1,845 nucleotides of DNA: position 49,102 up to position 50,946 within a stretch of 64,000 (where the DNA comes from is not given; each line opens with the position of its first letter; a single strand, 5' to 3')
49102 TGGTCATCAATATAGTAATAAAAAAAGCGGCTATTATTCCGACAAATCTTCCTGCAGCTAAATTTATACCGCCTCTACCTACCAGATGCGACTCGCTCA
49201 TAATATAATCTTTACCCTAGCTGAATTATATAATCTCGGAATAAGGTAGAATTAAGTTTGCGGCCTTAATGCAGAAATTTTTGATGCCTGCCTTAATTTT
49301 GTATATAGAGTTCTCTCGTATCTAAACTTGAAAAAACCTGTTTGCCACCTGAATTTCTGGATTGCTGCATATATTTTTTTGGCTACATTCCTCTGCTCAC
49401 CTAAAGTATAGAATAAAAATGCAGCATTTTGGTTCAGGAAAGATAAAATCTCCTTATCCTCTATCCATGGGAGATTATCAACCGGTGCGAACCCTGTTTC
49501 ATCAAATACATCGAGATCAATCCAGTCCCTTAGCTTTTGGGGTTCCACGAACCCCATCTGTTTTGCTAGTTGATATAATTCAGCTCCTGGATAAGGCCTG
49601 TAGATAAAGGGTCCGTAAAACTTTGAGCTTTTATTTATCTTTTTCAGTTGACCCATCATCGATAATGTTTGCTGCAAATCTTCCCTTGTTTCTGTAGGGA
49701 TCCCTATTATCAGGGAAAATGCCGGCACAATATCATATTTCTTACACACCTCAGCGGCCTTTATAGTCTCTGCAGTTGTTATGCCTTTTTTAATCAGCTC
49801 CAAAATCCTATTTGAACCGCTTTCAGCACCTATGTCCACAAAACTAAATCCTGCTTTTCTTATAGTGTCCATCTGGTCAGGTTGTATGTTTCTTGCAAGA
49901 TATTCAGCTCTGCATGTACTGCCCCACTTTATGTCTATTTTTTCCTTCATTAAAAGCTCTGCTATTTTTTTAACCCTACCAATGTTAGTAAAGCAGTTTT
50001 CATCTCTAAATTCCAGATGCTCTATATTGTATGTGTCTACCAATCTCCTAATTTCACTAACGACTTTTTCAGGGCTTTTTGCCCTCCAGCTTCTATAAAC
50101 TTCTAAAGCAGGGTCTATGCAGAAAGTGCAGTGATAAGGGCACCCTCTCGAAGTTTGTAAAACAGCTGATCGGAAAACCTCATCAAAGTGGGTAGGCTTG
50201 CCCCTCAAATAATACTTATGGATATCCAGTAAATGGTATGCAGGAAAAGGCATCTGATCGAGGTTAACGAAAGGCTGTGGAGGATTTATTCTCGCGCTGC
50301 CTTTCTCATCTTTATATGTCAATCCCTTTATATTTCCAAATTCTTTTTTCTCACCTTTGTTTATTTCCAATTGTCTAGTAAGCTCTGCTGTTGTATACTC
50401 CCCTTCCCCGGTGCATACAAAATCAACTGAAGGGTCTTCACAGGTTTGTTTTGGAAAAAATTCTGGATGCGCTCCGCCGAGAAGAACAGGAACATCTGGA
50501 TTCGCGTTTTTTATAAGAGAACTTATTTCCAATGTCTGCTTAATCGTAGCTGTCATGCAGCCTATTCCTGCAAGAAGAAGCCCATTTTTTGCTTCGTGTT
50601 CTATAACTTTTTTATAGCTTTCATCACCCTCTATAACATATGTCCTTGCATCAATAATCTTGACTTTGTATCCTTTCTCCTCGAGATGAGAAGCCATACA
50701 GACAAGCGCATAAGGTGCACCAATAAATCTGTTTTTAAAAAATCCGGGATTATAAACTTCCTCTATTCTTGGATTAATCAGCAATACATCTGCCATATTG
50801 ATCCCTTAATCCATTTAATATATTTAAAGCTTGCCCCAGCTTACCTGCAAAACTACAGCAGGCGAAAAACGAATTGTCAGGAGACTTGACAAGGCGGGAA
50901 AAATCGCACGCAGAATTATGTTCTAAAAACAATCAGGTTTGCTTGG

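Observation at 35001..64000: Large surface-glycan (agl-like) island of about 29 kb with AglH, AglB (WWDPG variant), multiple GT-C, GT4 and GT2 transferases and five methyltransferases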

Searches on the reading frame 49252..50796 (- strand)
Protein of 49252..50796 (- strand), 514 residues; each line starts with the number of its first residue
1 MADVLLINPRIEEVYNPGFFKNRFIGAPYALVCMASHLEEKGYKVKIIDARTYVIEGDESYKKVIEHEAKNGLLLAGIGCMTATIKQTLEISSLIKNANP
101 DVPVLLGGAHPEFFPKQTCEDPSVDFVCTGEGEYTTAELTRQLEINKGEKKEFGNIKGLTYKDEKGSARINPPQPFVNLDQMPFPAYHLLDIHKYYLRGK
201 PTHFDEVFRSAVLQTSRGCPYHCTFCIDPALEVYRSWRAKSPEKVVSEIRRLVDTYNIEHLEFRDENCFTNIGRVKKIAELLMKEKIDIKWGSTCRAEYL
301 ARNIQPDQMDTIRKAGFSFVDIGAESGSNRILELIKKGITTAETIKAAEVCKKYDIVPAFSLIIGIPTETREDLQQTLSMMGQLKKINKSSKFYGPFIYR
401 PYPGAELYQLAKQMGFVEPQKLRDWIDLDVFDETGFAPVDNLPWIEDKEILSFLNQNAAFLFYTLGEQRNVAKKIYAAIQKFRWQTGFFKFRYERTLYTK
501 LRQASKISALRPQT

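Call 4: search_protein_families(library=pfam, proteins=[window:49252-50796:-], max_evalue=0.01)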
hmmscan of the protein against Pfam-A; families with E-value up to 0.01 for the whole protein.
window:49252-50796:- (514 aa): 2 families
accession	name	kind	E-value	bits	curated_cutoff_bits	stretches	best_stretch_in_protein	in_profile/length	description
PF04055.27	Radical_SAM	-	4.8e-22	79.3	29.5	1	214-380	2-165/166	Radical SAM superfamily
PF02310.24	B12-binding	-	3.8e-18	65.9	32.1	1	25-139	11-120/121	B12 binding domain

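Call 22: search_protein_families(library=ncbifam, proteins=[window:49252-50796:-], max_evalue=0.001)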
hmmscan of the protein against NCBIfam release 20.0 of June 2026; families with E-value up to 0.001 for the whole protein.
window:49252-50796:- (514 aa): 27 families (the best 25 are shown)
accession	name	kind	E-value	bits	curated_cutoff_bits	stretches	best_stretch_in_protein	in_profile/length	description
TIGR02026.1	BchE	equivalog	1.9e-52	178.8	481.35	1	28-482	22-455/497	magnesium-protoporphyrin IX monomethyl ester anaerobic oxidative cyclase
TIGR03471.1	HpnJ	equivalog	1.6e-49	169.1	577.6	1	80-457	76-428/472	hopanoid biosynthesis associated radical SAM protein HpnJ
NF050148.1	rSAM_ApyD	equivalog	2.3e-39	135.3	750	1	30-409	27-391/645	RiPP biosynthesis radical SAM protein ApyD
TIGR03975.1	rSAM_ocin_1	subfamily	4.2e-39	134.5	281.85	1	76-388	132-434/606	RiPP maturation radical SAM C-methyltransferase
TIGR04072.2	rSAM_ladder_B12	equivalog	2.1e-36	125.5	360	1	84-420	82-381/443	lipid biosynthesis B12-binding/radical SAM protein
NF038361.1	rSAM_Sden_1168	equivalog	1.5e-33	116.2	575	1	33-415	90-477/560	Sden_1168 family B12-binding radical SAM P-methyltransferase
TIGR04385.1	B12_rSAM_cofa1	equivalog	1.7e-31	109.9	450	1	28-420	20-403/438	B12 lower ligand biosynthesis radical SAM protein BzaD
TIGR04013.1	B12_SAM_MJ_1487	hypoth_equivalog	2.3e-31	109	251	1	77-409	48-355/382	TIGR04013 family B12-binding domain/radical SAM domain-containing protein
TIGR04014.1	B12_SAM_MJ_0865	equivalog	1.8e-26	92.9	360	1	90-385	56-337/434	methyl-coenzyme M reductase glutamine C-methyltransferase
TIGR04367.1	HpnR_B12_rSAM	equivalog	5.1e-26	91.3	650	1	28-409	22-371/490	hopanoid C-3 methylase HpnR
TIGR04479.1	bcpD_PhpK_rSAM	subfamily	2.9e-25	88.6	600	1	30-383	74-408/504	PhpK family radical SAM P-methyltransferase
NF033070.1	rSAM_AprD4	equivalog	7.2e-20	71.3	500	1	167-420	159-399/456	AprD4 family radical SAM diol-dehydratase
NF040546.1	rSAM_CUAEP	equivalog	1.5e-19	70.1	500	1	28-388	13-345/468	CUAEP/CCAEP-tail radical SAM (seleno)protein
NF040542.1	rSAM_RCCLKC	equivalog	5.6e-18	65.3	450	1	28-376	13-342/423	arsinothricin biosynthesis radical SAM protein ArsL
NF033712.0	B12_rSAM_KedN5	subfamily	4e-17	61.7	700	1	89-227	79-212/624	KedN5 family methylcobalamin-dependent radical SAM C-methyltransferase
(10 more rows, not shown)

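Call 38: find_homologous_proteins(query=window:49252-50796:-, max_evalue=1e-10)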
Query window:49252-50796:- (514 aa): 2219 proteins with E <= 1e-10 among 8000 candidates; the best 120 are listed.
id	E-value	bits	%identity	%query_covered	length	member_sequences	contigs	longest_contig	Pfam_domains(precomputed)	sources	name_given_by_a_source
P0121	0.0e+0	1098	91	100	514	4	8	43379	PF04055.28,PF02310.25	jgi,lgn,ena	-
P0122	9.5e-99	350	41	87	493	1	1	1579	PF04055.28,PF02310.25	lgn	-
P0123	1.4e-96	342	38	92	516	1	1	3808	PF04055.28,PF02310.25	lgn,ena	-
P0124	2.8e-94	335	38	96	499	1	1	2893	PF04055.28,PF02310.25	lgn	-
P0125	2.3e-93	332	35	96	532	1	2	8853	PF04055.28,PF02310.25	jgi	jgi:anaerobic magnesium-protoporphyrin IX monomethyl ester cyclase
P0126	3.9e-92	328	38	96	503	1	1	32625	PF04055.28,PF02310.25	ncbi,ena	-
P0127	6.1e-90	320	37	92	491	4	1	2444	PF04055.28,PF02310.25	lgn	-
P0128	5.8e-89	317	37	98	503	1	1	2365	PF04055.28,PF02310.25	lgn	-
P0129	5.9e-88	314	34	92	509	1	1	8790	PF04055.28,PF02310.25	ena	-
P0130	3.0e-87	312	37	93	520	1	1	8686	PF04055.28,PF02310.25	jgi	jgi:radical SAM superfamily enzyme YgiQ (UPF0313 family)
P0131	4.0e-87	311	36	97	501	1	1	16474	PF04055.28,PF02310.25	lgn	-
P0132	1.6e-86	309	36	99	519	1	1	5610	PF04055.28,PF02310.25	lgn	-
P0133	1.9e-86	309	36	97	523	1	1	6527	PF04055.28,PF02310.25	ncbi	-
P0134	6.3e-85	304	37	99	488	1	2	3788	PF04055.28,PF02310.25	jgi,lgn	-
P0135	6.8e-85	304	37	97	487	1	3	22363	PF04055.28,PF02310.25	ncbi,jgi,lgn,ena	-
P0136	4.3e-84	301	38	88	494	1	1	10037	PF04055.28,PF02310.25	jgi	jgi:anaerobic magnesium-protoporphyrin IX monomethyl ester cyclase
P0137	4.6e-84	301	36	98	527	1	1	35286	PF04055.28,PF02310.25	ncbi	-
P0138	4.9e-84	301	34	97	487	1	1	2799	PF04055.28,PF02310.25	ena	-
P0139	8.2e-84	300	35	98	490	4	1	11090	PF04055.28,PF02310.25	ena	-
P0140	2.1e-83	299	34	97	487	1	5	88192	PF04055.28,PF02310.25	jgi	-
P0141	4.3e-83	298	36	92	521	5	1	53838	PF04055.28,PF02310.25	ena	-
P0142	9.4e-83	297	35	97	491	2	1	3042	PF04055.28,PF02310.25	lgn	-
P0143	5.7e-82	294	35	92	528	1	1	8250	PF04055.28,PF02310.25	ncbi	-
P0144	5.6e-81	291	34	95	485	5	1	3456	PF04055.28,PF02310.25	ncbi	-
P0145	6.1e-81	291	36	92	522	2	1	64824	PF04055.28,PF02310.25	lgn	-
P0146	9.4e-81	290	36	91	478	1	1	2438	PF04055.28,PF13353.12,PF02310.25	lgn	-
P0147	2.3e-80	289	35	89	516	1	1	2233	PF04055.28,PF02310.25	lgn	-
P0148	3.0e-80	289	35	87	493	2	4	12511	PF04055.28,PF02310.25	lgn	-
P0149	3.1e-79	285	34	94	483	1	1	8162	PF04055.28,PF02310.25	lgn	-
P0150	5.1e-79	284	37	97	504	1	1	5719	PF04055.28,PF02310.25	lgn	-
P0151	2.6e-78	282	33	95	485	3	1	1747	PF04055.28,PF02310.25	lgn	-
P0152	5.2e-78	281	33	96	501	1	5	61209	PF04055.28,PF02310.25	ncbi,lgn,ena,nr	ncbi:B12-binding domain-containing radical SAM protein [candidate division KSB1 bacterium]|nr:B12-bi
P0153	9.4e-78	280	32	95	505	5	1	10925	PF04055.28,PF08497.16,PF02310.25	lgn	-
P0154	8.8e-77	277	35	93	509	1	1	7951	PF04055.28,PF02310.25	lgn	-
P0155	3.6e-76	275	34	96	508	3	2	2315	PF04055.28,PF02310.25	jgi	-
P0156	5.4e-76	274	35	96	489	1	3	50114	PF04055.28,PF02310.25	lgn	-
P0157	1.0e-75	274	35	96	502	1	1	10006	PF04055.28,PF13353.12,PF02310.25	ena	-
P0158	1.4e-75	273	33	97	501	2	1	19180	PF04055.28,PF02310.25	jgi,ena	jgi:radical SAM superfamily enzyme YgiQ (UPF0313 family)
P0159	4.7e-75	271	34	88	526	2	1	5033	PF04055.28,PF02310.25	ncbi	-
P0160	5.7e-75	271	35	86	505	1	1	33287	PF04055.28,PF02310.25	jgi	jgi:anaerobic magnesium-protoporphyrin IX monomethyl ester cyclase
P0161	1.0e-74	270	34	97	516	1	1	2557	PF04055.28,PF02310.25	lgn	-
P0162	7.1e-74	267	35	86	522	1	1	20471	PF04055.28,PF02310.25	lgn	-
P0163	2.2e-73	266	37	92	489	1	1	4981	PF04055.28,PF02310.25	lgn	-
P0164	7.7e-73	264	33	93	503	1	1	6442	PF04055.28,PF13353.12,PF02310.25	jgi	jgi:anaerobic magnesium-protoporphyrin IX monomethyl ester cyclase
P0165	9.8e-73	264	31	95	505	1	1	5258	PF04055.28,PF08497.16,PF02310.25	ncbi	-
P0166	1.6e-72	263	35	96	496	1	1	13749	PF04055.28,PF02310.25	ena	-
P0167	2.5e-72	262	33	98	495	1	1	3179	PF04055.28,PF02310.25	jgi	jgi:anaerobic magnesium-protoporphyrin IX monomethyl ester cyclase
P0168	2.6e-72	262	33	96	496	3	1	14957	PF04055.28,PF13353.12,PF02310.25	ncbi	ncbi:MAG: radical SAM protein [Nitrospinota bacterium]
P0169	9.6e-72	260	34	92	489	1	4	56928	PF04055.28,PF02310.25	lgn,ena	-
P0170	7.0e-71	258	32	96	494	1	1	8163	PF04055.28,PF02310.25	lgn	-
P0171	8.0e-71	257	32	98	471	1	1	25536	PF04055.28,PF02310.25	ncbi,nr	ncbi:MAG: radical SAM protein [Candidatus Aminicenantes bacterium]|nr:radical SAM protein [Candidatu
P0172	2.3e-70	256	36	82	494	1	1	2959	PF04055.28,PF02310.25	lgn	-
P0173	4.8e-70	255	34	94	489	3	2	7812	PF04055.28,PF02310.25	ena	-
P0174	1.4e-69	253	34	97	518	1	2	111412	PF04055.28,PF02310.25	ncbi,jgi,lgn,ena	-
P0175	2.3e-69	253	33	98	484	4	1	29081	PF04055.28,PF13353.12,PF02310.25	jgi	jgi:anaerobic magnesium-protoporphyrin IX monomethyl ester cyclase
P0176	3.3e-69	252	33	91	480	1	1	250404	PF04055.28,PF02310.25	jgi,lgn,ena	-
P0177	3.7e-69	252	33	83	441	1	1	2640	PF04055.28,PF02310.25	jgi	jgi:radical SAM superfamily enzyme YgiQ (UPF0313 family)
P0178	7.0e-69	251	35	83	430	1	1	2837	PF04055.28,PF02310.25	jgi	-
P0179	7.2e-69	251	35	97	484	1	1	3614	PF04055.28,PF02310.25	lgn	-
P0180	1.5e-68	250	34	87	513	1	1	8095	PF04055.28,PF02310.25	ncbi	-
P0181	3.3e-68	249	34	83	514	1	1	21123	PF04055.28,PF02310.25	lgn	-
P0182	6.4e-68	248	31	96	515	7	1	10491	PF04055.28,PF02310.25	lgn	-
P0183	1.1e-67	247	33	97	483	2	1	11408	PF04055.28,PF02310.25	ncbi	-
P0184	1.2e-67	247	35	86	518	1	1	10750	PF04055.28,PF02310.25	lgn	-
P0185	1.8e-67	246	32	96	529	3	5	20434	PF04055.28,PF02310.25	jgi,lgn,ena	jgi:radical SAM superfamily enzyme YgiQ (UPF0313 family)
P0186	1.9e-67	246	34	86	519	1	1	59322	PF04055.28,PF02310.25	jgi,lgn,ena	-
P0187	2.9e-67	246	35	86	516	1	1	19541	PF04055.28,PF02310.25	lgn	-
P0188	4.1e-67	245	34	94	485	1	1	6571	PF04055.28,PF02310.25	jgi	-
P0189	5.7e-67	245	32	97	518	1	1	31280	PF04055.28,PF02310.25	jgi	-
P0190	1.1e-66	244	31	98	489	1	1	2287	PF04055.28,PF02310.25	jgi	-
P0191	1.1e-66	244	33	97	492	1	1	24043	PF04055.28,PF02310.25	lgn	-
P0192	1.3e-66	244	33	96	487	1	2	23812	PF04055.28,PF02310.25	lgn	-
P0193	1.4e-66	243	32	96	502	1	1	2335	PF04055.28,PF02310.25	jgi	-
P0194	1.8e-66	243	32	97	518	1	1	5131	PF04055.28,PF02310.25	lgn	-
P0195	1.8e-66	243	32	97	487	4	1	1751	PF04055.28,PF02310.25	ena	-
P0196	2.9e-66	242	33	94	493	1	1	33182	PF04055.28,PF02310.25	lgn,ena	-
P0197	2.9e-66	242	34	87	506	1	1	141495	PF04055.28,PF02310.25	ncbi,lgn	-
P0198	3.0e-66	242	32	99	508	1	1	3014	PF04055.28,PF02310.25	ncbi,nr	ncbi:MAG: B12-binding domain-containing radical SAM protein [Candidatus Omnitrophica bacterium]|nr:B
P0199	3.1e-66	242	35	85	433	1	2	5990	PF04055.28,PF02310.25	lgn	-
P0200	4.6e-66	242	33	98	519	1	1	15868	PF04055.28,PF02310.25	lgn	-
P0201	6.7e-66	241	35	95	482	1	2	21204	PF04055.28,PF02310.25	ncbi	-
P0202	8.0e-66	241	35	87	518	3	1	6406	PF04055.28,PF02310.25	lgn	-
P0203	8.8e-66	241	33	94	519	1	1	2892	PF04055.28,PF02310.25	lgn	-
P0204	1.2e-65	240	35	87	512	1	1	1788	PF04055.28,PF02310.25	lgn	-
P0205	1.2e-65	240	34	97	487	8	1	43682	PF04055.28,PF02310.25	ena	-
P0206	1.5e-65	240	32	98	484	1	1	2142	PF04055.28,PF02310.25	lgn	-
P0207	1.9e-65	240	33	93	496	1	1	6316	PF04055.28,PF02310.25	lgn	-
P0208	2.6e-65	239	33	83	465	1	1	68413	PF04055.28,PF02310.25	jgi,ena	-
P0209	3.3e-65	239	36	83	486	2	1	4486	PF04055.28,PF02310.25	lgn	-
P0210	4.1e-65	239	35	87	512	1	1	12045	PF04055.28,PF02310.25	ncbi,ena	ncbi:MAG: radical SAM protein [Patescibacteria group bacterium]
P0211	6.6e-65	238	31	97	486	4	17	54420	PF04055.28,PF02310.25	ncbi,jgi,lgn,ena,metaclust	metaclust:\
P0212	7.3e-65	238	34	96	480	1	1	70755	PF04055.28,PF02310.25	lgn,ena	-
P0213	1.1e-64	237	31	91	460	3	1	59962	PF04055.28,PF02310.25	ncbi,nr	ncbi:B12-binding domain-containing radical SAM protein [Patescibacteria group bacterium]|nr:B12-bind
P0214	2.5e-64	236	33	87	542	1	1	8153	PF04055.28,PF02310.25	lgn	-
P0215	2.9e-64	236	35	83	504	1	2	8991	PF04055.28,PF02310.25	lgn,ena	-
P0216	3.0e-64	236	34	87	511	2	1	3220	PF04055.28,PF02310.25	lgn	-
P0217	3.9e-64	235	35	92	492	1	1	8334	PF04055.28,PF02310.25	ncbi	-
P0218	7.7e-64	234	34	87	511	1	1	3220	PF04055.28,PF02310.25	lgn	-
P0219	8.3e-64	234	31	96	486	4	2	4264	PF04055.28,PF13353.12,PF02310.25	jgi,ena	-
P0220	8.3e-64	234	32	98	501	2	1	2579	PF04055.28,PF02310.25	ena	-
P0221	8.4e-64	234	32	91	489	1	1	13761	PF04055.28,PF02310.25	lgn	-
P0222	8.8e-64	234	32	99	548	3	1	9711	PF04055.28,PF02310.25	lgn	-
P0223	1.1e-63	234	35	83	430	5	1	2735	PF04055.28,PF02310.25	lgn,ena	-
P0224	1.7e-63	233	32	94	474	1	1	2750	PF04055.28,PF02310.25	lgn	-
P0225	2.5e-63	233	34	87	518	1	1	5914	PF04055.28,PF02310.25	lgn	-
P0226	4.2e-63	232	35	80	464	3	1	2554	PF04055.28,PF02310.25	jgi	-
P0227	4.9e-63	232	32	97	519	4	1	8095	PF04055.28,PF02310.25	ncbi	-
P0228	5.9e-63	231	33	87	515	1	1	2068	PF04055.28,PF02310.25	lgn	-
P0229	6.1e-63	231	33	97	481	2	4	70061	PF04055.28,PF02310.25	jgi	jgi:anaerobic magnesium-protoporphyrin IX monomethyl ester cyclase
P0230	7.2e-63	231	34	82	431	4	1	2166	PF04055.28,PF02310.25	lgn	-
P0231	1.0e-62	231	33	86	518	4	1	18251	PF04055.28,PF02310.25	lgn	-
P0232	1.1e-62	231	32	96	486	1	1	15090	PF04055.28,PF02310.25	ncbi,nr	ncbi:MAG: B12-binding domain-containing radical SAM protein [Candidatus Omnitrophica bacterium]|nr:B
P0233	1.3e-62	230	31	98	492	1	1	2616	PF04055.28,PF02310.25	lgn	-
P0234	1.5e-62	230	31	97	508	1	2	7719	PF04055.28,PF02310.25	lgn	-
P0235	1.9e-62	230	32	92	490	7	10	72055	PF04055.28,PF02310.25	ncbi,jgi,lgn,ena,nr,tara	ncbi:hypothetical protein CMI39_01500 [Candidatus Pacearchaeota archaeon]|jgi:radical SAM superfamil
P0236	2.3e-62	230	32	90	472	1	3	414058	PF04055.28,PF02310.25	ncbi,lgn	ncbi:MAG: B12-binding domain-containing radical SAM protein [Candidatus Bathyarchaeota archaeon]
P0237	2.8e-62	229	35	83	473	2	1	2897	PF04055.28,PF02310.25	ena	-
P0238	3.0e-62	229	34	78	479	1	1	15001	PF04055.28,PF02310.25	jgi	jgi:anaerobic magnesium-protoporphyrin IX monomethyl ester cyclase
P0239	4.6e-62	229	32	91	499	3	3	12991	PF04055.28,PF02310.25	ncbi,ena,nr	ncbi:MAG TPA: radical SAM protein [Candidatus Omnitrophota bacterium]|nr:radical SAM protein [Candid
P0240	4.8e-62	228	33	80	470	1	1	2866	PF04055.28,PF02310.25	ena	-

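Call 39: find_encoding_contigs(protein=P0121, flank=10000, max_places=4)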
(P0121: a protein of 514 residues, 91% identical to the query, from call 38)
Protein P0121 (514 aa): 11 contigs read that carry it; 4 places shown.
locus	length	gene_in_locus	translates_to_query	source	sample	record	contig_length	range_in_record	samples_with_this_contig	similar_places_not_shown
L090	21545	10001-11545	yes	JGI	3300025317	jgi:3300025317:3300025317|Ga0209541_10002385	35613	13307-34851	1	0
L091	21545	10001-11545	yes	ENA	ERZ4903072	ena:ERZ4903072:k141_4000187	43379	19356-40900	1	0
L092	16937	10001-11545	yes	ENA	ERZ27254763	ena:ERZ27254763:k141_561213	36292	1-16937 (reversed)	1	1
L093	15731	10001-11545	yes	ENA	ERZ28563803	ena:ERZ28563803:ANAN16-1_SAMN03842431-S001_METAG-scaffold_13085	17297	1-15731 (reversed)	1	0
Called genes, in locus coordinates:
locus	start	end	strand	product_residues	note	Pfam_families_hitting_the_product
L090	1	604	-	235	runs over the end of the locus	PF05148:Methyltransf_8, PF01209:Ubie_methyltran, PF13489:Methyltransf_23, PF05175:MTS (faint), PF13847:Methyltransf_31, PF08241:Methyltransf_11, PF08242:Methyltransf_12, PF13649:Methyltransf_25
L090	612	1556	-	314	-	PF00535:Glycos_transf_2, PF13641:Glyco_tranf_2_3, PF13632:Glyco_trans_2_3, PF13506:Glyco_transf_21 (weak)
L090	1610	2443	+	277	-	PF01370:Epimerase, PF04321:RmlD_sub_bind, PF02719:Polysacc_synt_2, PF01073:3Beta_HSD, PF16363:GDP_Man_Dehyd, PF07993:NAD_binding_4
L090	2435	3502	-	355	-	PF00483:NTP_transferase, PF12804:NTP_transf_3 (weak), PF24894:Hexapep_GlmU (faint), PF25084:LbH_EIF2B (weak), PF00132:Hexapep, PF25087:GMPPB_C, PF25084:LbH_EIF2B (weak)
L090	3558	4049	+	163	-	PF16285:DUF4931_N (weak), PF11969:DcpS_C, PF01230:HIT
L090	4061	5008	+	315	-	PF00106:adh_short (faint), PF01073:3Beta_HSD, PF01370:Epimerase, PF02719:Polysacc_synt_2, PF04321:RmlD_sub_bind, PF07993:NAD_binding_4, PF16363:GDP_Man_Dehyd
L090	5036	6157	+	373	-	PF13439:Glyco_transf_4, PF13477:Glyco_trans_4_2, PF13579:Glyco_trans_4_4, PF20706:GT4-conflict, PF00534:Glycos_transf_1, PF13692:Glyco_trans_1_4, PF13524:Glyco_trans_1_2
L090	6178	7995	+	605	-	PF13522:GATase_6, PF12481:DUF3700 (faint), PF13537:GATase_7, PF00733:Asn_synthase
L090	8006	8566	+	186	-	PF05175:MTS (weak), PF07021:MetW, PF13489:Methyltransf_23, PF01728:FtsJ (faint), PF13847:Methyltransf_31, PF08241:Methyltransf_11, PF08242:Methyltransf_12, PF13649:Methyltransf_25, +1 more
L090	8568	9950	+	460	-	PF02366:PMT (weak), PF13231:PMT_2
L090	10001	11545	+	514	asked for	PF02310:B12-binding, PF04055:Radical_SAM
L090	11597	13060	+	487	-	PF01943:Polysacc_synt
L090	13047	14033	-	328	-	PF01408:GFO_IDH_MocA, PF02894:GFO_IDH_MocA_C, PF22725:GFO_IDH_MocA_C3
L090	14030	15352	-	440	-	PF00881:Nitroreductase, PF14512:TM1586_NiRdase (faint), PF00881:Nitroreductase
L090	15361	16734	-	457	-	PF07221:GlcNAc_2-epim (faint), PF07470:Glyco_hydro_88 (faint), PF07944:Beta-AFase-like_GH127_cat (faint), PF01532:Glyco_hydro_47 (faint), PF06662:C5-epim_C (faint)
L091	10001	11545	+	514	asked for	PF02310:B12-binding, PF04055:Radical_SAM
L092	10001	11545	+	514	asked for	PF02310:B12-binding, PF04055:Radical_SAM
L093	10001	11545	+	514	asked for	PF02310:B12-binding, PF04055:Radical_SAM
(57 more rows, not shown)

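Call 52: find_encoding_contigs(protein=P0126, flank=7000, max_places=1)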
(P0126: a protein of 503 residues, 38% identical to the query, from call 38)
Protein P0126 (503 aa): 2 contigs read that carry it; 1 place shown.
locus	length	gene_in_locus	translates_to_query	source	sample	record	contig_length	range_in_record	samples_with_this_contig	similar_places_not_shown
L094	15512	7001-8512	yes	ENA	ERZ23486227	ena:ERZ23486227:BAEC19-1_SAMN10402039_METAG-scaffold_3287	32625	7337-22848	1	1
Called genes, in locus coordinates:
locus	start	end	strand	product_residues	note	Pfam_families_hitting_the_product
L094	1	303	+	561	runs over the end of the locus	PF13231:PMT_2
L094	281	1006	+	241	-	PF13489:Methyltransf_23, PF02353:CMAS, PF07021:MetW, PF13847:Methyltransf_31, PF08241:Methyltransf_11, PF08242:Methyltransf_12, PF13649:Methyltransf_25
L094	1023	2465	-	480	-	PF01943:Polysacc_synt, PF13440:Polysacc_synt_3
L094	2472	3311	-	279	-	PF13489:Methyltransf_23, PF01209:Ubie_methyltran, PF13847:Methyltransf_31, PF08241:Methyltransf_11, PF08242:Methyltransf_12 (weak), PF13649:Methyltransf_25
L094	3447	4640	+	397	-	PF13439:Glyco_transf_4, PF13579:Glyco_trans_4_4, PF00534:Glycos_transf_1, PF13692:Glyco_trans_1_4, PF13524:Glyco_trans_1_2 (weak)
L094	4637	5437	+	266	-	PF08003:Methyltransf_9 (faint), PF13489:Methyltransf_23, PF13649:Methyltransf_25, PF13847:Methyltransf_31, PF08241:Methyltransf_11, PF08242:Methyltransf_12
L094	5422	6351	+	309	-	PF00535:Glycos_transf_2, PF10111:Glyco_tranf_2_2 (weak), PF13641:Glyco_tranf_2_3, PF13632:Glyco_trans_2_3 (weak)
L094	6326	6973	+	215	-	PF02353:CMAS (faint), PF13489:Methyltransf_23, PF01209:Ubie_methyltran (faint), PF07021:MetW (weak), PF13847:Methyltransf_31, PF08241:Methyltransf_11, PF08242:Methyltransf_12, PF13649:Methyltransf_25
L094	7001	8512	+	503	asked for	PF02310:B12-binding, PF04055:Radical_SAM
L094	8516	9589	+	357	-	PF04055:Radical_SAM, PF13186:SPASM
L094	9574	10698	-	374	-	PF13439:Glyco_transf_4, PF00534:Glycos_transf_1, PF13692:Glyco_trans_1_4, PF13524:Glyco_trans_1_2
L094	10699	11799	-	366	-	PF20706:GT4-conflict (faint), PF13439:Glyco_transf_4, PF13579:Glyco_trans_4_4, PF00534:Glycos_transf_1, PF13692:Glyco_trans_1_4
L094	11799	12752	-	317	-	PF00535:Glycos_transf_2, PF10111:Glyco_tranf_2_2, PF13506:Glyco_transf_21, PF13641:Glyco_tranf_2_3, PF13632:Glyco_trans_2_3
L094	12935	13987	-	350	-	PF01370:Epimerase, PF04321:RmlD_sub_bind, PF16363:GDP_Man_Dehyd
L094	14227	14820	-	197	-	PF00583:Acetyltransf_1 (weak), PF13508:Acetyltransf_7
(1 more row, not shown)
